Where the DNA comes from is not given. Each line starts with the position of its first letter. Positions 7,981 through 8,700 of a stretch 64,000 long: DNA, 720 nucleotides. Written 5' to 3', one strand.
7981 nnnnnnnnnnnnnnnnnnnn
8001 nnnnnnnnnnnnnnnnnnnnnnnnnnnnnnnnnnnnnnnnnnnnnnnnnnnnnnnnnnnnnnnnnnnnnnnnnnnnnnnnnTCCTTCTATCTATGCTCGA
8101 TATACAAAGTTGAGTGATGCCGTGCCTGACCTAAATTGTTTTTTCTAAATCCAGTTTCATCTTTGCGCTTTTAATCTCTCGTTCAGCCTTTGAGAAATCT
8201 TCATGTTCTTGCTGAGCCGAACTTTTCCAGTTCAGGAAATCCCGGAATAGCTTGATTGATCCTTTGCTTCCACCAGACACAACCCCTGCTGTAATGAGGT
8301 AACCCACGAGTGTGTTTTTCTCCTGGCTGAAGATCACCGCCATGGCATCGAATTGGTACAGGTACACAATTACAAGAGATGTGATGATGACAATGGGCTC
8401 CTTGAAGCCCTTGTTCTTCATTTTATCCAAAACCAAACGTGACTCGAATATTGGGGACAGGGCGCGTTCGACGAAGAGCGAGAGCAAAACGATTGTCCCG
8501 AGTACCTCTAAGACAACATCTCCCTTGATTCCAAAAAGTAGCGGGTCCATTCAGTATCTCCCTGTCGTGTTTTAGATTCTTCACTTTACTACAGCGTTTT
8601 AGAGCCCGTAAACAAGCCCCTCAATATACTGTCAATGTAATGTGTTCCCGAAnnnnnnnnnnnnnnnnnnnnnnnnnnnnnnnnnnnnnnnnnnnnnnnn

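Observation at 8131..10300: Unannotated 59-aa Cys-rich precursor peptide next to a radical-SAM/SPASM maturase: candidate RiPP cluster on a mobile element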

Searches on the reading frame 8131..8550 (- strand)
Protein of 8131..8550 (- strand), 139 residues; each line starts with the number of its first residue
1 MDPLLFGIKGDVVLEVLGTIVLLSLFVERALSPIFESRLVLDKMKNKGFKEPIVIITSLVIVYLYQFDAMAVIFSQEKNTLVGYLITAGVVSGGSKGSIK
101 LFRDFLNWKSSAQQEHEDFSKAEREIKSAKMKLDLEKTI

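Call 3: search_protein_families(library=ncbifam, proteins=[window:8131-8550:-], max_evalue=0.1)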
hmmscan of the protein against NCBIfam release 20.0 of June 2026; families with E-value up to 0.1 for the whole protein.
window:8131-8550:- (139 aa): 0 families

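Call 4: search_protein_families(library=pfam, proteins=[window:8131-8550:-], max_evalue=0.1)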
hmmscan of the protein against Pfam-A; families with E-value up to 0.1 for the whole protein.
window:8131-8550:- (139 aa): 0 families

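Call 71: search_protein_families(library=phrogs, proteins=[window:8131-8550:-], max_evalue=0.001)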
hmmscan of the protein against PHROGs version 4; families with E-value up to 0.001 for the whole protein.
window:8131-8550:- (139 aa): 0 families

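Call 72: search_protein_families(library=padloc, proteins=[window:8131-8550:-], max_evalue=0.001)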
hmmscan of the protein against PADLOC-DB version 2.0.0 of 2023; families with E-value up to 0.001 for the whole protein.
window:8131-8550:- (139 aa): 0 families
